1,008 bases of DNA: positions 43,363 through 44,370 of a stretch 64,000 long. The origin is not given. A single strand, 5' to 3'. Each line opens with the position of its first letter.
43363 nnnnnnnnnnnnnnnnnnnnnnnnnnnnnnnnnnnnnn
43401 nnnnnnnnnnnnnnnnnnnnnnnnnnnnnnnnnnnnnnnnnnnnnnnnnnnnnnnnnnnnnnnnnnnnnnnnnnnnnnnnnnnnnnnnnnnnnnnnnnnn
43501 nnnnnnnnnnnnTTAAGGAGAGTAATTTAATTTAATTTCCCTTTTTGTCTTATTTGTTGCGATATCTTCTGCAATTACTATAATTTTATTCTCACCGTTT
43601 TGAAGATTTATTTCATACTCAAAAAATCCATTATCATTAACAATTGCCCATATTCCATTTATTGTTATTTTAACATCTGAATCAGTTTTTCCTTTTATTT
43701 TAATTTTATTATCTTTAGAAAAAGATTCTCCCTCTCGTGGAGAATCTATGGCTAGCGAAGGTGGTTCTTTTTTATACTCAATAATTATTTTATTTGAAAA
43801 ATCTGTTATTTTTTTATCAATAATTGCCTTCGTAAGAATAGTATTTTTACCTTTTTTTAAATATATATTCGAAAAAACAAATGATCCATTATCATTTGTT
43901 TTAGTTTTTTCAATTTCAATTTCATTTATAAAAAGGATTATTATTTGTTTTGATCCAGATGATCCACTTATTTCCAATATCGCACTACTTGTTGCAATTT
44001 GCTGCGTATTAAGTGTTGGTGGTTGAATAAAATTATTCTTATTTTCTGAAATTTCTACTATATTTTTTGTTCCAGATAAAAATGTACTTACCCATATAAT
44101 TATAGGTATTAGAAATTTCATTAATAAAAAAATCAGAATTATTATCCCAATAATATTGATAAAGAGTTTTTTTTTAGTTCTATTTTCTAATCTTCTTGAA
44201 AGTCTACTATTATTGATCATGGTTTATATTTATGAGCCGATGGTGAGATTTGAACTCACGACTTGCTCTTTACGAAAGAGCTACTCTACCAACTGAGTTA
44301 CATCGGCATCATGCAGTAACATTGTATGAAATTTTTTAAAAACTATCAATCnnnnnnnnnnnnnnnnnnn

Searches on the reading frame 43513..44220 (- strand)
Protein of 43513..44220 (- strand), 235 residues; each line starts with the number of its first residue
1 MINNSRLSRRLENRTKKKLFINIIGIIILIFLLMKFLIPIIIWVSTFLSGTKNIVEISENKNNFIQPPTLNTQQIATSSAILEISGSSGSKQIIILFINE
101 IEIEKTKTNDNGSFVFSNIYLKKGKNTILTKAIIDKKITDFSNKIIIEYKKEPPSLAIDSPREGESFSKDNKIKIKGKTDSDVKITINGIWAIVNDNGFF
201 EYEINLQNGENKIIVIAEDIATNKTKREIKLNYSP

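Call 3: search_protein_families(library=pfam, proteins=[window:43513-44220:-], max_evalue=0.01)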
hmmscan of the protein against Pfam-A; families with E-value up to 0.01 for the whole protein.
window:43513-44220:- (235 aa): 3 families
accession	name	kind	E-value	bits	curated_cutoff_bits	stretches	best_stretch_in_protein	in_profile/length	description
PF09136.16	Glucodextran_B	-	5.1e-16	58.8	27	1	154-230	1-78/83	Glucodextranase, domain B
PF19077.6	Big_13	-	0.0014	19.5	27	0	182-228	40-94/102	Bacterial Ig-like domain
PF06030.18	WxLIP_PGBD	-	0.0024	18.3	27.3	0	171-232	31-91/121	WxL Interacting Protein, peptidoglycan binding domain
